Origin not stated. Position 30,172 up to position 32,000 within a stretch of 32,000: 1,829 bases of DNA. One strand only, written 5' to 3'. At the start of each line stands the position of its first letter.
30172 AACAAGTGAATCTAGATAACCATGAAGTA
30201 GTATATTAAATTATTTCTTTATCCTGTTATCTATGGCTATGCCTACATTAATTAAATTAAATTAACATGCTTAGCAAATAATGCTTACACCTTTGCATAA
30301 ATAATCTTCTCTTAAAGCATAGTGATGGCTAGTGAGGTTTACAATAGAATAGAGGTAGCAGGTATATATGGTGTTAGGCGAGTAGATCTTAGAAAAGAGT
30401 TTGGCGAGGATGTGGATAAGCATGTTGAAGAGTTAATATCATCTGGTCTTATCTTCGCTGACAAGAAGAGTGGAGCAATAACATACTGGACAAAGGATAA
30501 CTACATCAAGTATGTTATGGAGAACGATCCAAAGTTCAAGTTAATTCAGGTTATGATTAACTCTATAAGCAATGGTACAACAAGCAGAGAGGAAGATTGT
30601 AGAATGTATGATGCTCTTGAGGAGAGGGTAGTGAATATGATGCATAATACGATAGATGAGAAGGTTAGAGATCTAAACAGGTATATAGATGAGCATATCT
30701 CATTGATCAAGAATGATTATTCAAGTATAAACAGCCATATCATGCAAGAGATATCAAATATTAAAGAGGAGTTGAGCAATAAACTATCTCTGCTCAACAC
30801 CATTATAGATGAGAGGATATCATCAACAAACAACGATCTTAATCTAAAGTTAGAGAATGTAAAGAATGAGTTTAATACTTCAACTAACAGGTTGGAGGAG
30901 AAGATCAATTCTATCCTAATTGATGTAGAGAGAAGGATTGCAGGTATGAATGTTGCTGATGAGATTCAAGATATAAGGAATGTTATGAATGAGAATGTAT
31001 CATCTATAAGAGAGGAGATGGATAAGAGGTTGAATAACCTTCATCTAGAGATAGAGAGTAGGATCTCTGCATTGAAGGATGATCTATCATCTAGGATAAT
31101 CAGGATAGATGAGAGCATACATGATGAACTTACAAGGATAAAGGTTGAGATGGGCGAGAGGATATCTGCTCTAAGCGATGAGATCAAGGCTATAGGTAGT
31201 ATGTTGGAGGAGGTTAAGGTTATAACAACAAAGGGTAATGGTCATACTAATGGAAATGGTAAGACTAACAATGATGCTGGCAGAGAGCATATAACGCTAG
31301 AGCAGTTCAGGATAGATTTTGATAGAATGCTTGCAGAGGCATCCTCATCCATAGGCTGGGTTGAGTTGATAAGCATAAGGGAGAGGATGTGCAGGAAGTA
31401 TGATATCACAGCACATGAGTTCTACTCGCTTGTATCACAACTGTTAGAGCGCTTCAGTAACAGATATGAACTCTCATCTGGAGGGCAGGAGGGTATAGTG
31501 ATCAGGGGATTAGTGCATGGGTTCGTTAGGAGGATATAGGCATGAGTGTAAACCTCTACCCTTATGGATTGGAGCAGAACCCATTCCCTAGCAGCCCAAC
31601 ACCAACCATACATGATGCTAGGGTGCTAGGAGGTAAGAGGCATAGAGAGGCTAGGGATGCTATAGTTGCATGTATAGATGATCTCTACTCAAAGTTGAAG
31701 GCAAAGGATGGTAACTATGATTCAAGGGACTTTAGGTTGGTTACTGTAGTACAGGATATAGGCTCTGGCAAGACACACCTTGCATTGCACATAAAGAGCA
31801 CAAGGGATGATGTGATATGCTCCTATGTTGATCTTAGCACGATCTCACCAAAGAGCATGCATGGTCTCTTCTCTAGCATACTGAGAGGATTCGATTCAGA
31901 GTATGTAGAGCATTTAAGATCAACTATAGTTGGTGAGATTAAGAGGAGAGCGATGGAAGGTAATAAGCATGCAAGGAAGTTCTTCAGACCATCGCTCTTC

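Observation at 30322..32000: Uncharacterised two-gene module: a double winged-helix hendecad stalk protein translationally coupled to a P-loop NTPase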

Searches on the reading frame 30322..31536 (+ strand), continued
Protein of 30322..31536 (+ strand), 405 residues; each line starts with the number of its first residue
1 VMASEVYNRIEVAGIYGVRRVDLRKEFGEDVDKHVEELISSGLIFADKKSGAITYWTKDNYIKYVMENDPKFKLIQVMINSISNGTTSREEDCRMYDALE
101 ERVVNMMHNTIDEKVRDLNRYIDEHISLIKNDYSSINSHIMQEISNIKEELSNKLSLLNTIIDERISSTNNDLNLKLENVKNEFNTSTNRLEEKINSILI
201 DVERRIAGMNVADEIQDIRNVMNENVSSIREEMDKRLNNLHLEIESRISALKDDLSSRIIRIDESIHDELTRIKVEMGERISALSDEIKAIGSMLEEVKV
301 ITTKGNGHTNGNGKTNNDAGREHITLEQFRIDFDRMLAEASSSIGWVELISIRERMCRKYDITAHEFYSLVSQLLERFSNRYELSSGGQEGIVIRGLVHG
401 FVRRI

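Call 82: fold_search(model_id=the predicted structure, library=viral)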
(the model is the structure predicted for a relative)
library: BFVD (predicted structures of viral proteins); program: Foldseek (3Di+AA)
matches with E <= 10: 783; with E <= 0.001: 2
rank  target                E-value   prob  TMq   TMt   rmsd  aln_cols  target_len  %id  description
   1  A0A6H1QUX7            2.4e-04  1.00  0.21  0.27  18.6       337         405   12  ATPase family protein [Ostreococcus mediterraneus virus 2]
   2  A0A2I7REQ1            3.5e-04  0.99  0.23  0.17  19.6       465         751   11  (no name in the UniProt tables at hand)
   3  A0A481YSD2            1.0e-03  0.90  0.16  0.15  26.1       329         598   10  AAA family ATPase [Marseillevirus LCMAC101]
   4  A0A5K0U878            1.2e-03  1.00  0.23  0.21  17.2       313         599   15  CYFA0S28e00188g1_1 [Yasminevirus sp. GU-2018]
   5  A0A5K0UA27            1.8e-03  1.00  0.23  0.13  16.4       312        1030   13  AAA family ATPase [Yasminevirus sp. GU-2018]
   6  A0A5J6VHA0            4.6e-03  0.97  0.25  0.30  18.8       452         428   10  KAP family P-loop domain protein [Megaviridae environmental sample]
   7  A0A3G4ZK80            4.6e-03  0.89  0.21  0.21  33.0       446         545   12  AAA+ ATPase domain-containing protein [Terrestrivirus sp.]
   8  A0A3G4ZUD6            5.1e-03  1.00  0.22  0.14  11.7       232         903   15  Stage V sporulation protein K [Dasosvirus sp.]
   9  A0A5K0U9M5            6.4e-03  0.99  0.22  0.19  10.8       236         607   12  AAA family ATPase [Yasminevirus sp. GU-2018]
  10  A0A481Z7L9            7.5e-03  0.98  0.23  0.21  14.8       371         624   14  Uncharacterized protein [Pithovirus LCPAC104]
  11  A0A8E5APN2            7.8e-03  0.54  0.20  0.20  28.6       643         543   10  Helicase-primase helicase subunit [Anguillid herpesvirus 1]
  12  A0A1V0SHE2            8.6e-03  0.99  0.21  0.21  10.3       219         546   15  AAA family ATPase [Hokovirus HKV1]
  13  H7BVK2                9.5e-03  1.00  0.27  0.60   8.5       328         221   12  (no name in the UniProt tables at hand)
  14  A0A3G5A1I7            9.5e-03  0.98  0.28  0.31  16.3       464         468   11  Replication factor C large subunit [Gaeavirus sp.]
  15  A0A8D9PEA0            9.5e-03  0.85  0.12  0.30  17.6       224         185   10  Endonuclease Like Protein [Bacteriophage sp.]
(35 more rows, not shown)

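Call 91: search_protein_families(library=phrogs, proteins=[window:30325-31536:+, L004:4890-6512:+, P0284, L090:752-1363:+, P0263, P0050], max_evalue=0.01)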
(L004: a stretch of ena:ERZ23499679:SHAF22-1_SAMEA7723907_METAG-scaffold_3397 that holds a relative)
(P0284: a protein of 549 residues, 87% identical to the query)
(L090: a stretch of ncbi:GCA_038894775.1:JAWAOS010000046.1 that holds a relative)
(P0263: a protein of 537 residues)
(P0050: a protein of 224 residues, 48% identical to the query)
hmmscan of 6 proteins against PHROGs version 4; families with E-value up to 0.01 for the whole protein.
window:30325-31536:+ (404 aa): 10 families
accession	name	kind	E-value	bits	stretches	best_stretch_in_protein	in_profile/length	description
phrog_19741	-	unknown function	1.4e-06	28.3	1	95-255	210-346/663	-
phrog_4200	-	tail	4.3e-05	23.2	1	101-337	417-646/732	tail length tape measure protein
phrog_9415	-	unknown function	0.00025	22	0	114-206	52-147/168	-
phrog_167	-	tail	0.00051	18.8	1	74-306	751-983/1555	tail length tape measure protein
phrog_1535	-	tail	0.0008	18.6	1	100-272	860-1009/1152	tail length tape measure protein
phrog_491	-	DNA, RNA and nucleotide metabolism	0.0021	18.7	0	210-250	30-70/176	Mu Gam-like end protection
phrog_4070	-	tail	0.0036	16.4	1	124-279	229-378/989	tail length tape measure protein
phrog_17020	-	unknown function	0.0037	17.5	0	115-265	62-215/353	-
phrog_38850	-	unknown function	0.0066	17.5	1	330-403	112-178/180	-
phrog_16490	-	unknown function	0.0079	16.9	0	158-254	99-198/286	-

L004:4890-6512:+ (541 aa): 1 family
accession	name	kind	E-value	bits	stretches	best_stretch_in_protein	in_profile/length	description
phrog_296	-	integration and excision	0.0046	16.7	0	223-444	439-583/626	DNA transposition protein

P0284 (549 aa): 2 families
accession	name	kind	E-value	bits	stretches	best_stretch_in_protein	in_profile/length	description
phrog_50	-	DNA, RNA and nucleotide metabolism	0.00076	19.6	1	46-94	359-406/570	DnaC-like helicase loader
phrog_3277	-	DNA, RNA and nucleotide metabolism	0.0098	16.7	0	58-106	11-58/168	DnaC-like helicase loader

L090:752-1363:+ (204 aa): 1 family
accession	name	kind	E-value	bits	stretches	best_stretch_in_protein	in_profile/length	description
phrog_38850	-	unknown function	0.0011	20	1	129-204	111-179/180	-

P0263 (537 aa): 1 family
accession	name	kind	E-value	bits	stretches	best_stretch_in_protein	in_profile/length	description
phrog_4740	-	unknown function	0.0011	19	1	47-112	22-88/627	-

P0050 (224 aa): 0 families

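Call 92: search_dna_similar(query=L090:752-1363:+, collection=phages, mode=protein, max_evalue=0.01)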
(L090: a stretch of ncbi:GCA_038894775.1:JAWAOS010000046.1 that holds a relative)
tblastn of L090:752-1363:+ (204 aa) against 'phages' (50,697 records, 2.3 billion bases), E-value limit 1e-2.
No match.

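Call 93: search_dna_similar(query=P0284, collection=phages, mode=protein, max_evalue=0.001)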
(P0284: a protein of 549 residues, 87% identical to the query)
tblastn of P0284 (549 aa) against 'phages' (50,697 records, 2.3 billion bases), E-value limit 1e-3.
No match.

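Call 101: find_related_loci(query=A3, collection=viral_contigs, flank=5000)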
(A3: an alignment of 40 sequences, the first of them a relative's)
Query A3 (224 aa) in viral_contigs; peptide patterns used: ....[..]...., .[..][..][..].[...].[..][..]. (x = any residue, [..] = any of these).
70 stretches matched a pattern, but none encodes a relative of the query by tblastn (E <= 1e-3).

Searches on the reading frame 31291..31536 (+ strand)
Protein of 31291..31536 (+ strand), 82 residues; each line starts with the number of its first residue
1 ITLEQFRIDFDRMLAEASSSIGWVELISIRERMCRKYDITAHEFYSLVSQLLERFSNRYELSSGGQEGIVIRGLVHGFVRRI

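Call 94: search_dna_similar(query=window:31291-31536:+, collection=phages, mode=protein, max_evalue=0.01)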
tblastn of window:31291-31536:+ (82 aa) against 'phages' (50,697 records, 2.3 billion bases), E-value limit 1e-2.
Records with a match: 3; places in all: 3; records where one place covers at least 80% of the query: 3.
Best place of each record, by identity: <60% 3.
By first word of the organism name: Acidianus 3.
By host as written in the record: Acidianus brierleyi 2; Sulfolobus solfataricus 1.
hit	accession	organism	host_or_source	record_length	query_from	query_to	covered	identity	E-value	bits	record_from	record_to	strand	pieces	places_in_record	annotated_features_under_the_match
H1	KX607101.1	Acidianus two-tailed virus 2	Sulfolobus solfataricus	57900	8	81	90%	36.5%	1e-5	46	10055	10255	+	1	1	hypothetical protein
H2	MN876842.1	Acidianus rod-shaped virus 3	Acidianus brierleyi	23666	8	81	90%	33.8%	3e-4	42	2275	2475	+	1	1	hypothetical protein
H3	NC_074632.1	Acidianus rod-shaped virus 3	Acidianus brierleyi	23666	8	81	90%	33.8%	3e-4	42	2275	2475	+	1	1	hypothetical protein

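Call 95: get_annotated_region(hit=H1, flank=4000)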
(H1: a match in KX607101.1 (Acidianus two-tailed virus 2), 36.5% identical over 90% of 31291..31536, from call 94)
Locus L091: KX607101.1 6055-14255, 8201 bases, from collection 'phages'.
description: Acidianus two-tailed virus 2 isolate ATV2, complete genome.
organism: Acidianus two-tailed virus 2 (NCBI taxid 1898549)
taxonomy: Viruses; Bicaudaviridae; Bicaudavirus
host: Sulfolobus solfataricus; source: -; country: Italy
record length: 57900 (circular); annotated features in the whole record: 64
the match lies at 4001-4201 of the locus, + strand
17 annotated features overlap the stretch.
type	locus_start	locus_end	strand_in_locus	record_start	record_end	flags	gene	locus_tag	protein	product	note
CDS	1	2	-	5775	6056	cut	-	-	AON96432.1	hypothetical protein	-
CDS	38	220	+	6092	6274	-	-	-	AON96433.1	hypothetical protein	-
CDS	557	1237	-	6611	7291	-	-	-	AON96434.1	hypothetical protein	-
CDS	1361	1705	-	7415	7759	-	-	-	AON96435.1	hypothetical protein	-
CDS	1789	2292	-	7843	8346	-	-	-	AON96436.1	hypothetical protein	-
CDS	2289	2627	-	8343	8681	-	-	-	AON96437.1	hypothetical protein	-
CDS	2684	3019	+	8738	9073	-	-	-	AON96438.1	hypothetical protein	-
CDS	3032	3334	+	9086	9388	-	-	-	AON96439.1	hypothetical protein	-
CDS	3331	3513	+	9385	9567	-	-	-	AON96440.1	CopG family transcriptional regulator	-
CDS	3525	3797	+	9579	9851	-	-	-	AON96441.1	hypothetical protein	-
CDS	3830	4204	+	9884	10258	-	-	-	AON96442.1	hypothetical protein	-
CDS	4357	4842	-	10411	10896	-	-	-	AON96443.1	hypothetical protein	-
CDS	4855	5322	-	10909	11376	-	-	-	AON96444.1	hypothetical protein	-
CDS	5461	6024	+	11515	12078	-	-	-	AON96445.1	structural protein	-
CDS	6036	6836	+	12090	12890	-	-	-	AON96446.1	structural protein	-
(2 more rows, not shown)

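Call 96: get_annotated_region(hit=H2, flank=3000)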
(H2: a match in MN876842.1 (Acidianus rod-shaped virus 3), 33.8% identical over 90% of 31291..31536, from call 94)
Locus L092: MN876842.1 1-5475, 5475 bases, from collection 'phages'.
description: Acidianus rod-shaped virus 3 isolate 9, complete genome.
organism: Acidianus rod-shaped virus 3 (NCBI taxid 2730617)
taxonomy: Viruses; Adnaviria; Zilligvirae; Taleaviricota; Tokiviricetes; Ligamenvirales; Rudiviridae; Hoswirudivirus; Hoswirudivirus ARV3
host: Acidianus brierleyi; source: acidic hot spring; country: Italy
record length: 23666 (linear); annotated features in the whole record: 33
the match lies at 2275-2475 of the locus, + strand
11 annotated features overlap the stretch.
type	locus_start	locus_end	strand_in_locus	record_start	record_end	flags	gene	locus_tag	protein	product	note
CDS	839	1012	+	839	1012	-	-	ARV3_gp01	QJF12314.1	hypothetical protein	ORF01-57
CDS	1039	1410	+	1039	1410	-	-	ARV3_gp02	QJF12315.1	hypothetical protein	ORF02-123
CDS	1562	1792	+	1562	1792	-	-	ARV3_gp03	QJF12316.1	hypothetical protein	ORF03-76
CDS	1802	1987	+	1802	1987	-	-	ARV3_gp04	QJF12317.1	putative transcriptional regulator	ORF04-61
CDS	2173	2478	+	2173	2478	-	-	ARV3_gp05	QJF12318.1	hypothetical protein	ORF05-101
CDS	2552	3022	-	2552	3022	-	-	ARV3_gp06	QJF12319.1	hypothetical protein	ORF06-156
CDS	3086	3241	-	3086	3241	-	-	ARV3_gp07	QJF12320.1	putative transcriptional regulator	ORF07-51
CDS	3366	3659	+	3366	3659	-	-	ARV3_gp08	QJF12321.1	putative transcriptional regulator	ORF08-97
CDS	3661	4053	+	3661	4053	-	-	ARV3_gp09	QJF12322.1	hypothetical protein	ORF09-130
CDS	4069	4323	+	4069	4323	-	-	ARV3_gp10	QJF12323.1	hypothetical protein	ORF10-84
CDS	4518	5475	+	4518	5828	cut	-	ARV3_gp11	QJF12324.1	ATPase domain-containing protein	ORF11-436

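Call 99: search_dna_similar(query=L091:3830-4201:+, collection=phages, mode=protein, max_evalue=0.01, max_rows=30)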
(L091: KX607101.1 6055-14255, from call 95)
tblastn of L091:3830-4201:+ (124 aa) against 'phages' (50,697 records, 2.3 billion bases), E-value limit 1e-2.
Records with a match: 3; places in all: 3; records where one place covers at least 80% of the query: 1.
Best place of each record, by identity: >=99% 1; 90-95% 2.
By first word of the organism name: Acidianus 3.
By host as written in the record: Acidianus brierleyi 2; Sulfolobus solfataricus 1.
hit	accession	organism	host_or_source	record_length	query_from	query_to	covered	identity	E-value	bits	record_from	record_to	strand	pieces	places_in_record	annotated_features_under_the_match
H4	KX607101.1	Acidianus two-tailed virus 2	Sulfolobus solfataricus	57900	1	124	100%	99.2%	5e-74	243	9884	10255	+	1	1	hypothetical protein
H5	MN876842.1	Acidianus rod-shaped virus 3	Acidianus brierleyi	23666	35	124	73%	91.1%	5e-46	163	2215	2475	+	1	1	hypothetical protein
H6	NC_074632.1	Acidianus rod-shaped virus 3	Acidianus brierleyi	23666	35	124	73%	91.1%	5e-46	163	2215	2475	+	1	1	hypothetical protein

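Call 100: find_related_loci(query=L091:3830-4201:+, collection=viral_contigs, flank=4000)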
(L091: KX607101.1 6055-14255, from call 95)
Query L091:3830-4201:+ (124 aa) in viral_contigs; peptide patterns used: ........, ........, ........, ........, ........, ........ (x = any residue, [..] = any of these).
38 stretches matched a pattern, but none encodes a relative of the query by tblastn (E <= 1e-3).

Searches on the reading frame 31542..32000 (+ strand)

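Call 5: search_protein_families(library=pfam, proteins=[window:31542-32000:+], max_evalue=1)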
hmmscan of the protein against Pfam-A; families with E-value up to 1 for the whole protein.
window:31542-32000:+ (153 aa): 1 family
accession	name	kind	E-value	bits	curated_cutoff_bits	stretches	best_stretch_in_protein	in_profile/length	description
PF13401.12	AAA_22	-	0.011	16.5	27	1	67-130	8-72/130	AAA domain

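Call 6: search_protein_families(library=padloc, proteins=[window:31542-32000:+], max_evalue=1)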
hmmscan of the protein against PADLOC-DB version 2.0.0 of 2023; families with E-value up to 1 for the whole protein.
window:31542-32000:+ (153 aa): 1 family
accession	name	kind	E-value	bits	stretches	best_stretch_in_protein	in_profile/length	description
PDLC04100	HerA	-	0.033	10.9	1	82-152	47-116/580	-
